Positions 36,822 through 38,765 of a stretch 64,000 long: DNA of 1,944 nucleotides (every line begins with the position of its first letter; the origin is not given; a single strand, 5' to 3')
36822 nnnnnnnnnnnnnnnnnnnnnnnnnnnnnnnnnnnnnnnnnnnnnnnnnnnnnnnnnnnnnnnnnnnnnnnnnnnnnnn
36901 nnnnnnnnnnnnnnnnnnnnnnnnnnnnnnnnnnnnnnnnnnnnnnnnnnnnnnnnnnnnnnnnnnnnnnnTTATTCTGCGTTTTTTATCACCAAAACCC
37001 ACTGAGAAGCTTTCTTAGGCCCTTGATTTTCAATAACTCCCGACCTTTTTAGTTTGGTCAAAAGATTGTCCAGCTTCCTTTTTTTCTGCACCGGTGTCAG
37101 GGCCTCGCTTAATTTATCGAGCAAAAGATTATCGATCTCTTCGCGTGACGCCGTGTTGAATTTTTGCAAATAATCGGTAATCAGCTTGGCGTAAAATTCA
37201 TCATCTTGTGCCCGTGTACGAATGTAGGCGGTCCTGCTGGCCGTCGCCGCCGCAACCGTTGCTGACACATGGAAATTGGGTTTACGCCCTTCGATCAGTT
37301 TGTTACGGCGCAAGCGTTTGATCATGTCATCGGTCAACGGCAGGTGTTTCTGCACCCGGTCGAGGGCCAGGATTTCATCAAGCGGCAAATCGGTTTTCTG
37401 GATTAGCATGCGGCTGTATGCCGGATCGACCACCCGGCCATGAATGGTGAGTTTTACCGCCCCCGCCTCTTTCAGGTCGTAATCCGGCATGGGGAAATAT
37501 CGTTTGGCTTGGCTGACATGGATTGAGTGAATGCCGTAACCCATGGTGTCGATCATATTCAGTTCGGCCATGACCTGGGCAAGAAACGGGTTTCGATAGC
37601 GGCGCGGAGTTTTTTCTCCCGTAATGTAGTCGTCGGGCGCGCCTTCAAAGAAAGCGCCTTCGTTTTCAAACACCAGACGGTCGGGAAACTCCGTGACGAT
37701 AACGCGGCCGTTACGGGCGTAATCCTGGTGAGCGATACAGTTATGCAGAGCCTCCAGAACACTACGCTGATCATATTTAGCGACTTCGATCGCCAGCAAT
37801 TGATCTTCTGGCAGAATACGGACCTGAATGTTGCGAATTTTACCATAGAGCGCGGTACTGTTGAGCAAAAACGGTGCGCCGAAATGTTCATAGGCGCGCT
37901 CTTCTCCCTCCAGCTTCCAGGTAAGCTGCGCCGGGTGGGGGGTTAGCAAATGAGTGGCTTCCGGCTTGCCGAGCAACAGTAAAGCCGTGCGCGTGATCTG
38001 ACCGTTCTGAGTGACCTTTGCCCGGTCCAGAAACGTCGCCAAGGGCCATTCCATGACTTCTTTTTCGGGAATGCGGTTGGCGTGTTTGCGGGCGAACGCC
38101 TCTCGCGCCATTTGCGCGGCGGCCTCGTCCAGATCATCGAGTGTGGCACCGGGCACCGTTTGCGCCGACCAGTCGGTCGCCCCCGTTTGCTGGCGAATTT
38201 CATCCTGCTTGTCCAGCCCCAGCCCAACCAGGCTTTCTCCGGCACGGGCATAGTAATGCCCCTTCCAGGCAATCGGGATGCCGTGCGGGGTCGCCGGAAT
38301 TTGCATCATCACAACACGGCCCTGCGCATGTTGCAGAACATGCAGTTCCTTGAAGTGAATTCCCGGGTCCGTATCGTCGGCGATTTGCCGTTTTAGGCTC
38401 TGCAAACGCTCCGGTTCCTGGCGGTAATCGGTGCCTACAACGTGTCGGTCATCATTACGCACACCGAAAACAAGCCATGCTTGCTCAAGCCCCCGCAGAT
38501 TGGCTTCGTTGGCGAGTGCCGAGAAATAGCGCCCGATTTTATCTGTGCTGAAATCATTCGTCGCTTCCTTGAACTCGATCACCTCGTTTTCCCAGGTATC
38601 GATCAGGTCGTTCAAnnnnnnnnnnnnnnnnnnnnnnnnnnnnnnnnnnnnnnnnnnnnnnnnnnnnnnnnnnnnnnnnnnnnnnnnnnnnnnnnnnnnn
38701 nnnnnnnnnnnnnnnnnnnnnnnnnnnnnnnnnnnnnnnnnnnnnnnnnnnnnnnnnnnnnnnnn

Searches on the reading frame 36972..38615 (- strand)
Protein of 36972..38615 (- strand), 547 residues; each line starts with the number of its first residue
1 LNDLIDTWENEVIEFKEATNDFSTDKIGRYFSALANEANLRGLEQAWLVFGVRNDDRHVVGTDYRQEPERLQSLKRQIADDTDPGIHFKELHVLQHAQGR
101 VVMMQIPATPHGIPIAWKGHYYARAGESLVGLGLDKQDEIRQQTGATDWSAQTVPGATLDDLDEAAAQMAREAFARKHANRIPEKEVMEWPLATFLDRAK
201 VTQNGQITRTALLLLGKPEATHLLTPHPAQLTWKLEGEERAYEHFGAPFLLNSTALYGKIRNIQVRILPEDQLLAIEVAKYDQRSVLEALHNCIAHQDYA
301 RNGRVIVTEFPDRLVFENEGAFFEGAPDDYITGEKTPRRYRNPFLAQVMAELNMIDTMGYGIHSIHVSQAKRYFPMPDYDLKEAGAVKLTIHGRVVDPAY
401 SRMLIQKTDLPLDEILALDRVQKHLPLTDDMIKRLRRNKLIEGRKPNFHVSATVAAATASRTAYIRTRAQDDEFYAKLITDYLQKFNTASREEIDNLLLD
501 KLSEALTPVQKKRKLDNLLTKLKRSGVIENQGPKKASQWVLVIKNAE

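Call 3: search_protein_families(library=pfam, proteins=[window:36972-38615:-], max_evalue=0.01)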
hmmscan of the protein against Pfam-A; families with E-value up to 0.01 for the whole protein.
window:36972-38615:- (547 aa): 2 families
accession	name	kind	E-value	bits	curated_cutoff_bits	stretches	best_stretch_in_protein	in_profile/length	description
PF04326.19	SLFN_AlbA_2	-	4.6e-16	59.9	25.3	1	9-128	1-113/118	Schlafen, AlbA_2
PF13749.12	HATPase_c_4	-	1.1e-12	48.2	26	1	304-390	3-88/89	Putative ATP-dependent DNA helicase recG C-terminal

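Call 4: search_protein_families(library=padloc, proteins=[window:36972-38615:-], max_evalue=0.01)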
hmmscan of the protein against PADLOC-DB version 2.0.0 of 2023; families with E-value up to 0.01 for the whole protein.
window:36972-38615:- (547 aa): 4 families
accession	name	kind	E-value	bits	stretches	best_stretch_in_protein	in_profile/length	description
PDLC02394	pAgo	-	3.8e-07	26.2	1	18-187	49-215/1121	-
PDLC02402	Aga_SIR2-PNTD1-PNTD2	-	2.8e-06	23.7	1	150-364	312-534/876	Class I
PDLC01312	Csm6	-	0.0013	16.1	0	421-454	219-255/337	CAS-III; associated_signaling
PDLC02418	Aga_SIR2-Kinase-PNTD1-PNTD2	-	0.004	13.4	1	276-362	315-410/756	Class I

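Call 8: search_protein_families(library=ncbifam, proteins=[window:36972-38615:-], max_evalue=0.01)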
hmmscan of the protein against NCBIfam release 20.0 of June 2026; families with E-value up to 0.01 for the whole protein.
window:36972-38615:- (547 aa): 1 family
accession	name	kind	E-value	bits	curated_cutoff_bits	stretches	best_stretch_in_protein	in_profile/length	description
TIGR00008.1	infA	equivalog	0.0063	16.5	61.15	0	256-283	34-60/69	translation initiation factor IF-1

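Call 30: find_homologous_proteins(query=window:36972-38615:-)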
Query window:36972-38615:- (547 aa): 7834 proteins with E <= 0.001 among 8000 candidates; the best 120 are listed.
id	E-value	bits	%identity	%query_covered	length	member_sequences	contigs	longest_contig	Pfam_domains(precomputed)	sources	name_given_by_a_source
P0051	0.0e+0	1242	100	100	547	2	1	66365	PF13749.13,PF04326.20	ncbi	-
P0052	3.0e-297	1005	80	100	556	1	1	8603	PF13749.13,PF04326.20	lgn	-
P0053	2.3e-284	962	77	99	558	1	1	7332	PF13749.13,PF04326.20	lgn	-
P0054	3.4e-284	962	77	99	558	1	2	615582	PF13749.13,PF04326.20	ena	-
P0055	5.0e-283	958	77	98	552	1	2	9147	PF13749.13,PF04326.20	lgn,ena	-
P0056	1.8e-282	956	76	98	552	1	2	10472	PF13749.13,PF04326.20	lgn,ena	-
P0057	9.9e-282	953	76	99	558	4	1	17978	PF13749.13,PF04326.20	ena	-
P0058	2.3e-281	952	76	99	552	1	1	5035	PF13749.13,PF04326.20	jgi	-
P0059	1.5e-280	950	75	99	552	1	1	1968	PF13749.13,PF04326.20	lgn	-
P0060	1.4e-278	943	75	98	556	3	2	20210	PF13749.13,PF04326.20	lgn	-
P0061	5.9e-277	938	75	99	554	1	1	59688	PF13749.13,PF04326.20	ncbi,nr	ncbi:MAG: putative DNA binding domain-containing protein [Mariprofundaceae bacterium]|nr:putative DN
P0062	2.4e-276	936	74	99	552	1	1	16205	PF13749.13,PF04326.20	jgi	-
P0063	1.4e-275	933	74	99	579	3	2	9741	PF13749.13,PF04326.20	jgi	-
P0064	2.6e-275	932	74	99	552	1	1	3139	PF13749.13,PF04326.20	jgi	jgi:ATP-dependent DNA helicase RecG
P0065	4.5e-275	932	75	99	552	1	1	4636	PF13749.13,PF04326.20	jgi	-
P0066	4.8e-273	925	74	99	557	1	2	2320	PF13749.13,PF04326.20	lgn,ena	-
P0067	3.0e-272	922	73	99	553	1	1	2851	PF13749.13,PF04326.20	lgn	-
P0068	1.5e-271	920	74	99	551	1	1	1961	PF13749.13,PF04326.20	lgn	-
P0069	2.0e-271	920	74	99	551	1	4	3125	PF13749.13,PF04326.20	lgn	-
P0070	1.3e-270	917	74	99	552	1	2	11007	PF13749.13,PF04326.20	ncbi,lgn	-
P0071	1.6e-270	916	74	99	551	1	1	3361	PF13749.13,PF04326.20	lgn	-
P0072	5.4e-270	915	74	98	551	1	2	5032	PF13749.13,PF04326.20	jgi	jgi:ATP-dependent DNA helicase RecG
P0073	6.1e-270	915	72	99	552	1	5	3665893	PF13749.13,PF04326.20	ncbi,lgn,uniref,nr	ncbi:ATP-binding protein, putative [Syntrophotalea carbinolica DSM 2380]|uniref:ATP-binding protein,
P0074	1.8e-269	913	73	99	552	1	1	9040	PF13749.13,PF04326.20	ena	-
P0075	1.8e-269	913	73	99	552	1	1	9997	PF13749.13,PF04326.20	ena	-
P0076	1.8e-269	913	73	99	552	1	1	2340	PF13749.13,PF04326.20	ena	-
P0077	2.1e-269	913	74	99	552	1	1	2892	PF13749.13,PF04326.20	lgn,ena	-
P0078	2.2e-269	913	74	98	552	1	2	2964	PF13749.13,PF04326.20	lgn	-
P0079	9.8e-269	911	73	99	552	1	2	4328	PF13749.13,PF04326.20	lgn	-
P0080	1.1e-268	911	72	99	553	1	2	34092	PF13749.13,PF04326.20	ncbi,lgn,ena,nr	ncbi:MAG: transcriptional regulator [Zetaproteobacteria bacterium CG1_02_53_45]|nr:MAG: transcriptio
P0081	1.1e-268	910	72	99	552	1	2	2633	PF13749.13,PF04326.20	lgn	-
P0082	1.7e-268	910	72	100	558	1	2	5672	PF13749.13,PF04326.20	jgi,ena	jgi:ATP-dependent DNA helicase RecG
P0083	5.2e-268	908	73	99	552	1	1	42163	PF13749.13,PF04326.20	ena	-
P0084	9.3e-268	907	73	98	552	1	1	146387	PF13749.13,PF04326.20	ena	-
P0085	1.1e-267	907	73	99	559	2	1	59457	PF13749.13,PF04326.20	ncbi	-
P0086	1.9e-267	906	72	100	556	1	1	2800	PF13749.13,PF04326.20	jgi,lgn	-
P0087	3.2e-267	906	72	99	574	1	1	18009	PF13749.13,PF04326.20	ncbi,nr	ncbi:MAG: putative DNA binding domain-containing protein [Bacteroidetes bacterium]|nr:putative DNA b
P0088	4.0e-267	905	73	99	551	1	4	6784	PF13749.13,PF04326.20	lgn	-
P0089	8.8e-267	904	72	99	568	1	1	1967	PF13749.13,PF04326.20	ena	-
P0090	1.3e-266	904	72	99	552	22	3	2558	PF13749.13,PF04326.20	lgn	-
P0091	1.4e-266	904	72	99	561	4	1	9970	PF13749.13,PF04326.20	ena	-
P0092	1.4e-266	903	72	100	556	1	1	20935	PF13749.13,PF04326.20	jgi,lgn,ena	-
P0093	1.8e-266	903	72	99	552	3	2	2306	PF13749.13,PF04326.20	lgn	-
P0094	1.8e-266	903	72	100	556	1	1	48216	PF13749.13,PF04326.20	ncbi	-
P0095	1.9e-266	903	72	100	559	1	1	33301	PF13749.13,PF04326.20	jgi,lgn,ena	-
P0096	5.3e-266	902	72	100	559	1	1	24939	PF13749.13,PF04326.20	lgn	-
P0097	9.9e-266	901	73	99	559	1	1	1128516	PF13749.13,PF04326.20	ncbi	-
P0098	1.4e-265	900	72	99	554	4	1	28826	PF13749.13,PF04326.20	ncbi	-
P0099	1.7e-265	900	72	99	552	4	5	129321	PF13749.13,PF04326.20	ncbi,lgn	ncbi:RNA-binding domain-containing protein [Chlorobium limicola]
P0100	1.8e-265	900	72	99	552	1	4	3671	PF13749.13,PF04326.20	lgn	-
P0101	1.9e-265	900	72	98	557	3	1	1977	PF13749.13,PF04326.20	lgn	-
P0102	1.9e-265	900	72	99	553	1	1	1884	PF13749.13,PF04326.20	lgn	-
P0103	3.2e-265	899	72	99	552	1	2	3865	PF13749.13,PF04326.20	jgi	-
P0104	3.4e-265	899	72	99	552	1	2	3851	PF13749.13,PF04326.20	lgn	-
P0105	6.1e-265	898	72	99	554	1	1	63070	PF13749.13,PF04326.20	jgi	jgi:ATP-dependent DNA helicase RecG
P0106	6.2e-265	898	72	99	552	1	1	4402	PF13749.13,PF04326.20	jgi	jgi:ATP-dependent DNA helicase RecG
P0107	6.6e-265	898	72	99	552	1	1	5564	PF13749.13,PF04326.20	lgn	-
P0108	7.0e-265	898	72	99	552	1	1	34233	PF13749.13,PF04326.20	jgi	jgi:ATP-dependent DNA helicase RecG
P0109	8.3e-265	898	71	99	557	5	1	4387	PF13749.13,PF04326.20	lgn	-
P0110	1.7e-264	897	72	99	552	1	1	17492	PF13749.13,PF04326.20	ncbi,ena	-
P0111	4.2e-264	895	72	98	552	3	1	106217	PF13749.13,PF04326.20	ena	-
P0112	4.5e-264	895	73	99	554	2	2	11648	PF13749.13,PF04326.20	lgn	-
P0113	4.7e-264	895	71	99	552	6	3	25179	PF13749.13,PF04326.20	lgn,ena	-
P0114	5.8e-264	895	71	99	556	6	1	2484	PF13749.13,PF04326.20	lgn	-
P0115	7.1e-264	895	69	100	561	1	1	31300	PF13749.13,PF04326.20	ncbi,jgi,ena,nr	ncbi:MAG: putative DNA binding domain-containing protein [Bacteroidales bacterium]|nr:putative DNA b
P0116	7.1e-264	895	73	99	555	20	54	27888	PF13749.13,PF04326.20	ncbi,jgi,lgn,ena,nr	ncbi:MAG TPA: transcriptional regulator [Gallionella sp.]|nr:transcriptional regulator [Gallionella 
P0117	7.6e-264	894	72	99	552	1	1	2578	PF13749.13,PF04326.20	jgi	-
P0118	7.8e-264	894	72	99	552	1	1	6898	PF13749.13,PF04326.20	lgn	-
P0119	9.6e-264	894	71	99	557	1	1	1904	PF13749.13,PF04326.20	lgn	-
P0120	9.7e-264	894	72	99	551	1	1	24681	PF13749.13,PF04326.20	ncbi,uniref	ncbi:RNA-binding domain-containing protein [Geoalkalibacter halelectricus]|uniref:RNA-binding domain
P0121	1.0e-263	894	72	99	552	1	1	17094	PF13749.13,PF04326.20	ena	-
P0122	1.1e-263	894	72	99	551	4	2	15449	PF13749.13,PF04326.20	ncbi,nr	ncbi:MAG: putative DNA binding domain-containing protein [gamma proteobacterium endosymbiont of Lame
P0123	1.4e-263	894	73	99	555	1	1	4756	PF13749.13,PF04326.20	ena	-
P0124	1.5e-263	893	72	99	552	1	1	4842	PF13749.13,PF04326.20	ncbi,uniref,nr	ncbi:RNA-binding domain-containing protein [Desulfobacter sp.]|uniref:RNA-binding domain-containing 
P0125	1.5e-263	893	72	99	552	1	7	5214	PF13749.13,PF04326.20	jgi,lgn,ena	-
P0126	2.4e-263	893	71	99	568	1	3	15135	PF13749.13,PF04326.20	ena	-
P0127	2.6e-263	893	71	99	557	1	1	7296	PF13749.13,PF04326.20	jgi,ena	-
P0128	2.6e-263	893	71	99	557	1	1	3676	PF13749.13,PF04326.20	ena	-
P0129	2.7e-263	893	73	99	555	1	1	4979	PF13749.13,PF04326.20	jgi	-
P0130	2.7e-263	893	72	99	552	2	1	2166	PF13749.13,PF04326.20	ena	-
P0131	2.8e-263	893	71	99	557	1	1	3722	PF13749.13,PF04326.20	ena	-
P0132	3.6e-263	892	72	99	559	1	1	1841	PF13749.13,PF04326.20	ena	-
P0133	3.8e-263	892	73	99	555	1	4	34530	PF13749.13,PF04326.20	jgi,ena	-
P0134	3.9e-263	892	71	99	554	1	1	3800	PF13749.13,PF04326.20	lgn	-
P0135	5.2e-263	892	71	99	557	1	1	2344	PF13749.13,PF04326.20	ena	-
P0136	5.4e-263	892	71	99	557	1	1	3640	PF13749.13,PF04326.20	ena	-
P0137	5.5e-263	892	71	99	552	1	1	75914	PF13749.13,PF04326.20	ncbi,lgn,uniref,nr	ncbi:MAG: putative DNA binding domain-containing protein [Desulfobacter postgatei]|uniref:RNA-bindin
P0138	6.1e-263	891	71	99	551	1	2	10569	PF13749.13,PF04326.20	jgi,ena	-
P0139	7.3e-263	891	71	99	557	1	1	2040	PF13749.13,PF04326.20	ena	-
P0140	7.8e-263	891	71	98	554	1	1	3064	PF13749.13,PF04326.20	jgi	jgi:ATP-dependent DNA helicase RecG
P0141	9.0e-263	891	71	99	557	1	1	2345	PF13749.13,PF04326.20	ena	-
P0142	9.1e-263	891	72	99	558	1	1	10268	PF13749.13,PF04326.20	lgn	-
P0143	1.1e-262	891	71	99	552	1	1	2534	PF13749.13,PF04326.20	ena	-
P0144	1.1e-262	891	71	99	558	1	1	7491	PF13749.13,PF04326.20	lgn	-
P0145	1.3e-262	890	71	99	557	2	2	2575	PF13749.13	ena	-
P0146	1.5e-262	890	73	98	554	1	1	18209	PF13749.13,PF04326.20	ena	-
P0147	1.5e-262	890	70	100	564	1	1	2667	PF13749.13,PF04326.20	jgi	jgi:ATP-dependent DNA helicase RecG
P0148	1.8e-262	890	71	99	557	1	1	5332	PF13749.13,PF04326.20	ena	-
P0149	1.9e-262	890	71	98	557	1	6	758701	PF13749.13,PF04326.20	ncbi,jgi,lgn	ncbi:MAG: RNA-binding domain-containing protein [Desulfobulbus sp.]|jgi:ATP-dependent DNA helicase R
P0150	2.3e-262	890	72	99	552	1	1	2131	PF13749.13,PF04326.20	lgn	-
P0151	2.5e-262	889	72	100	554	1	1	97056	PF13749.13,PF04326.20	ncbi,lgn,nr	ncbi:MAG: putative DNA binding domain-containing protein [Gallionella sp.]|nr:putative DNA binding d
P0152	2.6e-262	889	70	99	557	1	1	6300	PF13749.13,PF04326.20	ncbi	-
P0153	4.1e-262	889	72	98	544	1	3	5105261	PF13749.13,PF04326.20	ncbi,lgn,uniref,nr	ncbi:transcriptional regulator [Desulfobacter hydrogenophilus]|uniref:Transcriptional regulator n=1 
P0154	4.4e-262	889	72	99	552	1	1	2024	PF13749.13,PF04326.20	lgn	-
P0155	4.4e-262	889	72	99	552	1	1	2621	PF13749.13,PF04326.20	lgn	-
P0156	5.3e-262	888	71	100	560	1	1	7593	PF13749.13,PF04326.20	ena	-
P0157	5.5e-262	888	72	99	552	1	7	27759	PF13749.13,PF04326.20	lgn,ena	-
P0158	5.7e-262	888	71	98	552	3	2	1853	PF13749.13,PF04326.20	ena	-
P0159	6.0e-262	888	72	99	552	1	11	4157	PF13749.13,PF04326.20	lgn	-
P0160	6.1e-262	888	72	99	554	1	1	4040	PF13749.13,PF04326.20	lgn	-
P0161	6.1e-262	888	71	98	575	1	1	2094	PF13749.13,PF04326.20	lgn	-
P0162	7.1e-262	888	71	99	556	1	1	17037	PF13749.13,PF04326.20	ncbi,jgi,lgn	-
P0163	9.3e-262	888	71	100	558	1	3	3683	PF13749.13,PF04326.20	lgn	-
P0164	1.0e-261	887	71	99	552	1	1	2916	PF13749.13,PF04326.20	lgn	-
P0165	1.0e-261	887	70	100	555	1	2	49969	PF13749.13,PF04326.20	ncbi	-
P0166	1.1e-261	887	72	99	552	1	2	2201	PF13749.13,PF04326.20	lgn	-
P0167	1.2e-261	887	72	99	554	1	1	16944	PF13749.13,PF04326.20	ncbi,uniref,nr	ncbi:Transcriptional regulator [Nitrosomonas nitrosa]|uniref:Transcriptional regulator n=1 Tax=Nitro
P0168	1.2e-261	887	71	99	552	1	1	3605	PF13749.13,PF04326.20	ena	-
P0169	1.2e-261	887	71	97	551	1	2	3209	PF13749.13,PF04326.20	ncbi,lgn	-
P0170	1.6e-261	887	71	99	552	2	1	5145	PF13749.13,PF04326.20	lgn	-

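Call 31: find_encoding_contigs(protein=P0054, flank=8000, max_places=2)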
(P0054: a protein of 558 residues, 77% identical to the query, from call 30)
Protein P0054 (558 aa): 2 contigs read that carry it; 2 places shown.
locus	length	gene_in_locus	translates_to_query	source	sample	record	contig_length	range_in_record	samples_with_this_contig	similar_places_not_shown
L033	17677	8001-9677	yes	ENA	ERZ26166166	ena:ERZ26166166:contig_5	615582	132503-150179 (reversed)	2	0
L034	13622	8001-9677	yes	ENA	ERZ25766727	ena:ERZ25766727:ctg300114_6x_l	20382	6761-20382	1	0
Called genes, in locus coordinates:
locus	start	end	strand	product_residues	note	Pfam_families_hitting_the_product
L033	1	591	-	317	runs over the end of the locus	PF01145:Band_7, PF16200:Band_7_C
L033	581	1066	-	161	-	PF01957:NfeD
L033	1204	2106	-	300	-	PF00293:NUDIX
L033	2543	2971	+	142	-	PF00903:Glyoxalase, PF13669:Glyoxalase_4 (weak)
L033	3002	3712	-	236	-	PF03649:UPF0014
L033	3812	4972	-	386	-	PF04909:Amidohydro_2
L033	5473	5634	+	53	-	-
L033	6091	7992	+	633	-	PF01555:N6_N4_Mtase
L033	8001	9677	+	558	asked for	PF04326:SLFN_AlbA_2, PF13749:HATPase_c_4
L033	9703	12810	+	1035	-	PF04851:ResIII, PF00270:DEAD (faint), PF19778:RE_endonuc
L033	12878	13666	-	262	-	PF00106:adh_short, PF08659:KR, PF23441:SDR, PF13561:adh_short_C2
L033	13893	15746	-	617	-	PF00496:SBP_bac_5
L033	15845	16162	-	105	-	-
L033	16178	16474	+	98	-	-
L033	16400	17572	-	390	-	PF00593:TonB_dep_Rec_b-barrel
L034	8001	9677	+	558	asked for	PF04326:SLFN_AlbA_2, PF13749:HATPase_c_4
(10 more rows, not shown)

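Call 32: find_encoding_contigs(protein=P0052, flank=8000, max_places=2)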
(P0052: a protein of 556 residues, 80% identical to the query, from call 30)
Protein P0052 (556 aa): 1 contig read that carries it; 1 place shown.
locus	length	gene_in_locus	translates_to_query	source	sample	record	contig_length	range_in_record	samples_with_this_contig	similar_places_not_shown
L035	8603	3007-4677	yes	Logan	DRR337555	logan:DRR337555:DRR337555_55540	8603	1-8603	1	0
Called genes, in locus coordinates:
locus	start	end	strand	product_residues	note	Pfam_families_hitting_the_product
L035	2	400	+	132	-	?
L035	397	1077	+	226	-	PF14335:DUF4391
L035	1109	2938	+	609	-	PF01555:N6_N4_Mtase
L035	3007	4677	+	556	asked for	PF04326:SLFN_AlbA_2, PF13749:HATPase_c_4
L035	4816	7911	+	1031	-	PF04851:ResIII, PF00270:DEAD (faint), PF19778:RE_endonuc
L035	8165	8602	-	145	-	?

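Call 33: find_encoding_contigs(protein=P0061, flank=8000, max_places=2)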
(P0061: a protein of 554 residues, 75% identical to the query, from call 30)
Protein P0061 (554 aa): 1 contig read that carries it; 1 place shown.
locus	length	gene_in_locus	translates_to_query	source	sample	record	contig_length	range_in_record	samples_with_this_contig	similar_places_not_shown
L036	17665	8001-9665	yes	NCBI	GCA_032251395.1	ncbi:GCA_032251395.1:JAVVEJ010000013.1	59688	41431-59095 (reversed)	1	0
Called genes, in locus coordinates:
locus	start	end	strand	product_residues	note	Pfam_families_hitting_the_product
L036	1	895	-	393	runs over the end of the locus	PF12167:Arm-DNA-bind_2, PF00589:Phage_integrase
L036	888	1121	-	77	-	-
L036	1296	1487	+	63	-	PF13443:HTH_26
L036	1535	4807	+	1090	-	PF00176:SNF2-rel_dom, PF00270:DEAD (weak), PF04851:ResIII, PF00271:Helicase_C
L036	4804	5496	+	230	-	PF14335:DUF4391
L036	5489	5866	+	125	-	PF13366:PDDEXK_3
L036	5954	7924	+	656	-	PF01555:N6_N4_Mtase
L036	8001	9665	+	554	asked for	PF04326:SLFN_AlbA_2, PF13749:HATPase_c_4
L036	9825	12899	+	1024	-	PF04851:ResIII, PF00270:DEAD (weak), PF19778:RE_endonuc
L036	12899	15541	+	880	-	PF02463:SMC_N, PF13175:AAA_15, PF13304:AAA_21 (faint), PF13476:AAA_23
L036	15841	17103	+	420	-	PF00149:Metallophos, PF12850:Metallophos_2 (weak)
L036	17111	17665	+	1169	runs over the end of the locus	PF13476:AAA_23, PF13514:AAA_27, PF02463:SMC_N (weak)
